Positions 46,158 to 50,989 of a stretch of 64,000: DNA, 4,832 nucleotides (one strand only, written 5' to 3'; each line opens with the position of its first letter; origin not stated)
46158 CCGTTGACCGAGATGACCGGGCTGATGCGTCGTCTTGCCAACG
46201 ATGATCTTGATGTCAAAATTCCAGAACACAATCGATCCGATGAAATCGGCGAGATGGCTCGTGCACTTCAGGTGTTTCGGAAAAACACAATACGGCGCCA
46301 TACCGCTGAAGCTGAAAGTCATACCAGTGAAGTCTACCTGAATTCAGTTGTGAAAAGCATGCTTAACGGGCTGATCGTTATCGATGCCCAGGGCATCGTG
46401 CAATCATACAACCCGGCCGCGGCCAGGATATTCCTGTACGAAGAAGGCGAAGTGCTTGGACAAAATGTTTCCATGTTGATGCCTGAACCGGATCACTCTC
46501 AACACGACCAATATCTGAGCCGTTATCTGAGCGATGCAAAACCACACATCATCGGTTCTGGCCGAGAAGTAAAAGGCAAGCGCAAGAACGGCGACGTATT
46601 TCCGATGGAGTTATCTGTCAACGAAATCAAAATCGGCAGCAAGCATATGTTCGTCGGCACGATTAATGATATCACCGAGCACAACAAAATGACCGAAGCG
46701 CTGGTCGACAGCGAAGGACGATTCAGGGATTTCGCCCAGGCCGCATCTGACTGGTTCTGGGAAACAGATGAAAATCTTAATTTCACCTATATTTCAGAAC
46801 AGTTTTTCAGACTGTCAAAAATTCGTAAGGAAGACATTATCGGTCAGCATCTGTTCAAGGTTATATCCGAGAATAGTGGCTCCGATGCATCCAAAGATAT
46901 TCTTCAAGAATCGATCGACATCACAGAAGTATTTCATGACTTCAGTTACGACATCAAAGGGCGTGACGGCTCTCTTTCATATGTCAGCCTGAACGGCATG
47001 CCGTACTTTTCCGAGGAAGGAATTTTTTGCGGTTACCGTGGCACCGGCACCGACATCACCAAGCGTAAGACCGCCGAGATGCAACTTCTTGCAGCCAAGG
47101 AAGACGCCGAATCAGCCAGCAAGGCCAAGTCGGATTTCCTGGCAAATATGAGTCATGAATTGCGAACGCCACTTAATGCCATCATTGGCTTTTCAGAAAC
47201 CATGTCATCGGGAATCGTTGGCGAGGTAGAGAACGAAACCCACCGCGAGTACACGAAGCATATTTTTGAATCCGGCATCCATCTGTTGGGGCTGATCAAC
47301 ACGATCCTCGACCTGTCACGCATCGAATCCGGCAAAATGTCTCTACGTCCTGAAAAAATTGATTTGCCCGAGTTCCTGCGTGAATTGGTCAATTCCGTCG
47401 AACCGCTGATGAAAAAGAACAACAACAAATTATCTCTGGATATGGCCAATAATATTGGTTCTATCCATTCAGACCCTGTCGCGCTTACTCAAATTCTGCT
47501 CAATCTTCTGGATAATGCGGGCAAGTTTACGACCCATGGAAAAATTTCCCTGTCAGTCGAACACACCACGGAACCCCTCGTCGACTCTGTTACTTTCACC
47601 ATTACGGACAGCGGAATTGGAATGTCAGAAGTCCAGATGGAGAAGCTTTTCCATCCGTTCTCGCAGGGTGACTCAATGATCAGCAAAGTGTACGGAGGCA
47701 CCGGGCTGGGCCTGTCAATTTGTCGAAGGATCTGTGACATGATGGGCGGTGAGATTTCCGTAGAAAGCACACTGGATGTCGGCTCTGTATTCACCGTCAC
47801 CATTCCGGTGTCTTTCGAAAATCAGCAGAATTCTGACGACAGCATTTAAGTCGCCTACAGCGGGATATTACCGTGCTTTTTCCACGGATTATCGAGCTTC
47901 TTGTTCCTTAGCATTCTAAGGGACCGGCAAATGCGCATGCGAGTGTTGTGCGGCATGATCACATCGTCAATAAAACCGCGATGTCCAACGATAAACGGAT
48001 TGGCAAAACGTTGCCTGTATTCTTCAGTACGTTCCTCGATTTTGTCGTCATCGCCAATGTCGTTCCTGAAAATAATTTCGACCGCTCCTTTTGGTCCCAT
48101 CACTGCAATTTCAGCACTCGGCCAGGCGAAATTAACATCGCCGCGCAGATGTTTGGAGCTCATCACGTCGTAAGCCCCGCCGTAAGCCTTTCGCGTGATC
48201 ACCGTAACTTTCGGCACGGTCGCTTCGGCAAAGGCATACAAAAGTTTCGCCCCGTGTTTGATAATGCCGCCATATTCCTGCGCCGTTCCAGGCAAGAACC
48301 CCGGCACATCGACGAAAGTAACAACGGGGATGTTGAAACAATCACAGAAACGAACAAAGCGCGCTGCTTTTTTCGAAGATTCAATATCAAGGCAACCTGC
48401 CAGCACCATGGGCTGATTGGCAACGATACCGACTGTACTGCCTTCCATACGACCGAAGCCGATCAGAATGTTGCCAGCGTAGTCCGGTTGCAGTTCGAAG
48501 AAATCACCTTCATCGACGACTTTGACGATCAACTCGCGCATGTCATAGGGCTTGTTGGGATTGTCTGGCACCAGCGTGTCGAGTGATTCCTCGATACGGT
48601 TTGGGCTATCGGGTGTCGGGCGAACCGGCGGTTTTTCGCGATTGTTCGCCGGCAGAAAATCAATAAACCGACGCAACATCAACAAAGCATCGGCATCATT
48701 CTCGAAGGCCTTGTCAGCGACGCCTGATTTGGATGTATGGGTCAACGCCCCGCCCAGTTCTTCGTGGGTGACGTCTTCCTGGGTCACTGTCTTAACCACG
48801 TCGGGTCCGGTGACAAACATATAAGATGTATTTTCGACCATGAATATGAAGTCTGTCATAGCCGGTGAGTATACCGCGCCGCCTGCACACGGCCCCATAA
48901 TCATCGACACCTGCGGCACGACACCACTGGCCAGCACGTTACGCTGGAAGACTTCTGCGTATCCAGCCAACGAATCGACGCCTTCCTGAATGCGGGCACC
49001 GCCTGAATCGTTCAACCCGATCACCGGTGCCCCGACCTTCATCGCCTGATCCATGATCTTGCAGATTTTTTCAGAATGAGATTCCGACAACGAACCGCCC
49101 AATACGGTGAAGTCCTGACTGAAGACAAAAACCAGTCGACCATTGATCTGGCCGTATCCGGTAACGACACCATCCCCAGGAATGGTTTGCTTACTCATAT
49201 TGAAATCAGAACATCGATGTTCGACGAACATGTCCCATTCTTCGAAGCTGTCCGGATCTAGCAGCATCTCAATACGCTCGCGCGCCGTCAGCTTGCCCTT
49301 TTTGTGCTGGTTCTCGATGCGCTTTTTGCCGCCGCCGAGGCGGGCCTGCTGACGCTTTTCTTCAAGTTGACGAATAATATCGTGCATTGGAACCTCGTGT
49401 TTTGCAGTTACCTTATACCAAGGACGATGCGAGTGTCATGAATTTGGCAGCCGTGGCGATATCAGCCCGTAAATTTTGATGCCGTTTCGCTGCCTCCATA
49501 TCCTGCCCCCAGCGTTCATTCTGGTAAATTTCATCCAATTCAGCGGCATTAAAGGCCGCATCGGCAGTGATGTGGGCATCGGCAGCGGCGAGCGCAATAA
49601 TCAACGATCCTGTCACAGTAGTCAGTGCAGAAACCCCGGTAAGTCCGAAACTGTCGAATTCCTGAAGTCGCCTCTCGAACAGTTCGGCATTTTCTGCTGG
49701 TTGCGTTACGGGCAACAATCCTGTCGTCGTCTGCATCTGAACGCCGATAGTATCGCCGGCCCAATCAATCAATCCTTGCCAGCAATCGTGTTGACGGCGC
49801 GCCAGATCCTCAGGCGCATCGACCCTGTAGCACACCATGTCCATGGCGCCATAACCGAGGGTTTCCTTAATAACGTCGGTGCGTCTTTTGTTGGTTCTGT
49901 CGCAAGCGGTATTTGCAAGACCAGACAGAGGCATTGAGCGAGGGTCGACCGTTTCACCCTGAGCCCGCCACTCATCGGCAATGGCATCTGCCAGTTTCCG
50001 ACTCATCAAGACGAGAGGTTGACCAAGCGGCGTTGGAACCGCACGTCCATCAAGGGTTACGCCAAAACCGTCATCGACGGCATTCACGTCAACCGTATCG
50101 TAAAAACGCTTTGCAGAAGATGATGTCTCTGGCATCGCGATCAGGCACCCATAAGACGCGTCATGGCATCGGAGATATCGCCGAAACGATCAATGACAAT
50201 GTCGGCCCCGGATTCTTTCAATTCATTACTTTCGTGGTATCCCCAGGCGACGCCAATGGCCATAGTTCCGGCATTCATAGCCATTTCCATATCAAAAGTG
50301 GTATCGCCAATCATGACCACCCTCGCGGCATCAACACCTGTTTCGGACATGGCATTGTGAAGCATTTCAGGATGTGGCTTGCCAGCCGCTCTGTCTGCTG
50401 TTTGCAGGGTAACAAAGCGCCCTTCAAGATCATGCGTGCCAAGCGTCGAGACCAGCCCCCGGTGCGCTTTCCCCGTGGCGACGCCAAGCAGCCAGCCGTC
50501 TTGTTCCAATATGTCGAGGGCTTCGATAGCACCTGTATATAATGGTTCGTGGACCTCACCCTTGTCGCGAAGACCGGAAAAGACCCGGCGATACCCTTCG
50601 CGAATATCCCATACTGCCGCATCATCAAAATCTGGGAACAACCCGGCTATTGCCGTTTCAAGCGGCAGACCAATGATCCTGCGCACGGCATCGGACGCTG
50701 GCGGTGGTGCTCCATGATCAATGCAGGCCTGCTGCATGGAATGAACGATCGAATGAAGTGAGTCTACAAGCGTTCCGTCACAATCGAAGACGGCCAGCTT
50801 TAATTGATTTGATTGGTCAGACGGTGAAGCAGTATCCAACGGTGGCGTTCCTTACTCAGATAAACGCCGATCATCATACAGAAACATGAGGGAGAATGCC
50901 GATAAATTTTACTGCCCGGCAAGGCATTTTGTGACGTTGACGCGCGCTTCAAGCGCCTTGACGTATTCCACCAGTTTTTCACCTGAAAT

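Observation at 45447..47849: Histidine kinase combining a periplasmic c-type-heme (CxxCH) domain with a FixL-type heme PAS domain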

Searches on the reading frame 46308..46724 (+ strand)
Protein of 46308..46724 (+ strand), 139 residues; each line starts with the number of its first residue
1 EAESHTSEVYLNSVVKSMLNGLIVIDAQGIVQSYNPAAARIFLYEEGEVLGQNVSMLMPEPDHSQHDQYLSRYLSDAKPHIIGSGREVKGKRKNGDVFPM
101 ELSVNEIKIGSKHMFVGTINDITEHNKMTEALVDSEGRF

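Call 6: search_solved_structures(query=window:46308-46724:+, max_evalue=0.001, show_alignments=4)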
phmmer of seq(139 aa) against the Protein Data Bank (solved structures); distinct sequences matched with E-value up to 0.001: 19.
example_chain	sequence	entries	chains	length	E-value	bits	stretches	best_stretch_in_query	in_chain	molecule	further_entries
8js5_A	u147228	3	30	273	1.6e-36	128.6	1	5-130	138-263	Sensor protein FixL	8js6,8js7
1dp6_A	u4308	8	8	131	2.1e-36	128.2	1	8-130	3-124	FIXL PROTEIN | SENSOR PROTEIN FIXL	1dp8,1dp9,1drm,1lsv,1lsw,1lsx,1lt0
1y28_A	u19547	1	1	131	1.5e-35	125.4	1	8-130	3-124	Sensor protein fixL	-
2cmn_A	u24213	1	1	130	1.8e-35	125.2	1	8-130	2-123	SENSOR PROTEIN FIXL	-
1xj4_A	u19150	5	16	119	1.7e-34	122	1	20-130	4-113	Sensor protein fixL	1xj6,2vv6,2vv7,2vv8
1xj2_A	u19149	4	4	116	2.4e-34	121.5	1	21-130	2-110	Sensor protein fixL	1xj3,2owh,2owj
1d06_A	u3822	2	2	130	8.6e-27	97.1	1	7-123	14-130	nitrogen fixation regulatory protein fixL | FIXL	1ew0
1v9y_A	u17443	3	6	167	2.5e-10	43.9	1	9-123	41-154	Heme pas sensor protein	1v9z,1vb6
1s66_L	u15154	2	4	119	4.2e-10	43.1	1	15-121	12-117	Hypothetical protein yddU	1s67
9cdr_A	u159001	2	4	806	1.5e-09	41.3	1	3-123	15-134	Oxygen sensor protein DosP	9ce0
9cmf_A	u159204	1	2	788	3.8e-09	40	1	18-123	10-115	Oxygen sensor protein DosP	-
9bgv_A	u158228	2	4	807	1.1e-08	38.6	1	3-123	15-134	Oxygen sensor protein DosP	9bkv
9clo_A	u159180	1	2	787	2.7e-08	37.3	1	18-123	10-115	Oxygen sensor protein DosP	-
10jx_A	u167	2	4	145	9.3e-06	29.1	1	14-103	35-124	Multi-sensor signal transduction histidine kinase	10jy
4gcz_A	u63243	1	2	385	3.9e-05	27.1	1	35-130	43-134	Blue-light photoreceptor, Sensor protein fixL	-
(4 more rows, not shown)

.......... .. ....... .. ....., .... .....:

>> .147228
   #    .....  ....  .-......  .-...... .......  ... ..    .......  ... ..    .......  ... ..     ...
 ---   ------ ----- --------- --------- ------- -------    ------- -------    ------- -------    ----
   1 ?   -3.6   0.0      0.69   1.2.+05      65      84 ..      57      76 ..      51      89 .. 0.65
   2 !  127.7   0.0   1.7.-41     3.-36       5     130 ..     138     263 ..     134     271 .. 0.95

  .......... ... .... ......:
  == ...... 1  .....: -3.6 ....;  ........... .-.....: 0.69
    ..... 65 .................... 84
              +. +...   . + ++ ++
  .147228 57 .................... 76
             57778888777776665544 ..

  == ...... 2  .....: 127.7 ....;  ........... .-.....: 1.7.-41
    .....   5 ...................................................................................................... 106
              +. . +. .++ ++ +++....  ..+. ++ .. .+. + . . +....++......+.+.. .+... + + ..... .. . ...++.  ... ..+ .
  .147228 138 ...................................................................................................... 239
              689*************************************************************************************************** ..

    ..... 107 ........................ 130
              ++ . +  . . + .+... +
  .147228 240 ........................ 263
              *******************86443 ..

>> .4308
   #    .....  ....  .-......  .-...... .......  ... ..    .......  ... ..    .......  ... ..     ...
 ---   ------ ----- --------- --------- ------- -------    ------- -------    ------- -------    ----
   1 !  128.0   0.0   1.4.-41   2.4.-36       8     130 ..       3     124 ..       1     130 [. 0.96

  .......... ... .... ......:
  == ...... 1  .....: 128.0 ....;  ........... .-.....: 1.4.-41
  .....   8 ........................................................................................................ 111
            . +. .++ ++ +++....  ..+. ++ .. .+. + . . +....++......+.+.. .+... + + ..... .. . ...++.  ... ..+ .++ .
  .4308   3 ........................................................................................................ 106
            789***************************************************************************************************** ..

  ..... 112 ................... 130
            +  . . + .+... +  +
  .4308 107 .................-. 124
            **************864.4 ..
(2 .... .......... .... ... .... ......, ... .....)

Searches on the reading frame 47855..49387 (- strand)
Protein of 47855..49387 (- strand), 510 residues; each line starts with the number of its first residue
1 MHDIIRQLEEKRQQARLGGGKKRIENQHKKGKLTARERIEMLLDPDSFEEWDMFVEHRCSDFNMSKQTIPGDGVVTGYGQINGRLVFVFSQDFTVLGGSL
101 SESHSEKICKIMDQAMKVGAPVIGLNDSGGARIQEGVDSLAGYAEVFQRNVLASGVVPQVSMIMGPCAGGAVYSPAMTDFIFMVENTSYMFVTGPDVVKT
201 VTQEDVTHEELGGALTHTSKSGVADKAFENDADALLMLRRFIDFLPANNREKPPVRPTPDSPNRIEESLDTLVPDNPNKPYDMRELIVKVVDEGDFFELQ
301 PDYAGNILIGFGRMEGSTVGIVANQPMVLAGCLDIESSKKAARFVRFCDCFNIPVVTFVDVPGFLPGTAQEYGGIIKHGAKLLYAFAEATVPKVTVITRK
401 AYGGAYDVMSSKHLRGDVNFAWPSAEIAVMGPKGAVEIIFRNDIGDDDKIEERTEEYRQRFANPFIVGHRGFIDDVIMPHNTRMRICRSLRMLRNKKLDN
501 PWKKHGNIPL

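Call 62: search_protein_families(library=ncbifam, proteins=[window:47855-49387:-], max_evalue=1e-10)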
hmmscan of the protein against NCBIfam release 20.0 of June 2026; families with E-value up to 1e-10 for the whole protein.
window:47855-49387:- (510 aa): 8 families
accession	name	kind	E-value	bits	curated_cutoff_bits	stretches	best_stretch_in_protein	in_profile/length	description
TIGR01117.1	mmdA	subfamily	5.4e-246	817.3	998.8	1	5-510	3-512/512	methylmalonyl-CoA decarboxylase subunit alpha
NF005530.0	PRK07189.1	equivalog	2.2e-23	82.8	228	1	32-200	15-191/303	biotin-independent malonate decarboxylase subunit beta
TIGR00515.1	accD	equivalog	1.1e-22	80.8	317.45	1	32-206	56-243/285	acetyl-CoA carboxylase, carboxyltransferase subunit beta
TIGR03133.1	malonate_beta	equivalog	1.5e-21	76.9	278.15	1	33-201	6-182/274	biotin-independent malonate decarboxylase subunit beta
NF041504.1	AccA_sub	subfamily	1e-18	67.6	300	0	307-400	41-142/257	carboxyltransferase subunit alpha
NF004344.0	PRK05724.1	equivalog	1.8e-15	57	357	0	336-442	135-237/319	acetyl-CoA carboxylase carboxyltransferase subunit alpha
TIGR00513.1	accA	equivalog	2.8e-14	53.2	319.3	0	336-415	135-215/321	acetyl-CoA carboxylase carboxyl transferase subunit alpha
NF008971.0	PRK12319.1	equivalog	1.6e-12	47.6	406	0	106-201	85-180/256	acetyl-CoA carboxylase carboxyl transferase subunit alpha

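Call 73: list_cluster_members(proteins=[window:47855-49384:-, window:60398-61411:-, window:45447-47846:+])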
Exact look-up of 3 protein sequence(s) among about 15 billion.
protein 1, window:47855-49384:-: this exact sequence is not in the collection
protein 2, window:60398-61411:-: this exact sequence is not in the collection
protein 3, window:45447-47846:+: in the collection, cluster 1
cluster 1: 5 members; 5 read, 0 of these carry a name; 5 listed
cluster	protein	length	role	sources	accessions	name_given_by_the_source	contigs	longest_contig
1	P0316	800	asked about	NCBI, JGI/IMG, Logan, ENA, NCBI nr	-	-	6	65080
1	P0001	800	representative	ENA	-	-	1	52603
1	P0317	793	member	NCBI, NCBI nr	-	-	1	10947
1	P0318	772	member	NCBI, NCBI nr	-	-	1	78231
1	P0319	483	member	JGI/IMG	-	-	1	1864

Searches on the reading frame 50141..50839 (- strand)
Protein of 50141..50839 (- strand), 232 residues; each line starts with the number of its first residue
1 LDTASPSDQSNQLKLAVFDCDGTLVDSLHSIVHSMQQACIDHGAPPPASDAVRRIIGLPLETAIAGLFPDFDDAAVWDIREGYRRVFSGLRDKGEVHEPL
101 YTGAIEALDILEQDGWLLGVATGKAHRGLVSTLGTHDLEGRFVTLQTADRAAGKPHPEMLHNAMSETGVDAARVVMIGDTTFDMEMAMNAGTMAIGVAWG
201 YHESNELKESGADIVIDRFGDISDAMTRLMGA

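Call 62: search_protein_families(library=ncbifam, proteins=[window:50141-50839:-], max_evalue=1e-10)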
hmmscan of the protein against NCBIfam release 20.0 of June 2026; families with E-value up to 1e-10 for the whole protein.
window:50141-50839:- (232 aa): 15 families
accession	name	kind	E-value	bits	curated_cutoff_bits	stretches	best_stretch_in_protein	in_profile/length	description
NF009695.0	PRK13222.1-2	equivalog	2.3e-30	105.8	225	1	11-227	4-223/226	phosphoglycolate phosphatase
TIGR03351.1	PhnX-like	hypoth_equivalog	1.2e-25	90.8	218.9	1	14-223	2-216/220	phosphonatase-like hydrolase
NF009804.0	PRK13288.1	equivalog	7.2e-24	84.4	218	1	14-224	4-208/215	pyrophosphatase PpaX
TIGR01449.2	PGP_bact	equivalog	9.4e-24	84.1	180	1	17-224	2-211/213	phosphoglycolate phosphatase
NF009696.0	PRK13222.1-3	equivalog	2.1e-20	73.3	359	1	12-226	2-216/223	N-acetylmuramic acid 6-phosphate phosphatase MupP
NF009697.0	PRK13222.1-4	equivalog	4.8e-20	71.9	327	1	11-225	5-221/232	phosphoglycolate phosphatase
TIGR01454.1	AHBA_synth_RP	hypoth_equivalog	1.9e-18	66.9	246.65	1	17-222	2-199/205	AHBA synthesis associated protein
NF009698.0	PRK13223.1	equivalog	5.1e-16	58.7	466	1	12-220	12-223/272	phosphoglycolate phosphatase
NF009694.0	PRK13222.1-1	equivalog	8.5e-16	58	415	1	84-226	99-239/252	phosphoglycolate phosphatase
NF009700.0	PRK13226.1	equivalog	1.1e-15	58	342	1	15-218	14-216/229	phosphoglycolate phosphatase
NF008087.0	PRK10826.1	equivalog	4.1e-14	52.7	191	1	10-194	4-187/222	hexitol phosphatase HxpB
NF053653.1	InDiPhoBT2121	equivalog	2.2e-13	50.3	245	0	100-224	87-213/216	inorganic diphosphatase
TIGR01422.2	phosphonatase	equivalog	2.5e-13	49.9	220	1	78-200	77-202/251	phosphonoacetaldehyde hydrolase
NF009699.0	PRK13225.1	equivalog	1.1e-12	48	368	1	9-230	58-271/273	phosphoglycolate phosphatase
TIGR01662.1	HAD-SF-IIIA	subfamily_domain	7.5e-12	45.5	44.6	0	100-197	26-138/141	HAD-IIIA family hydrolase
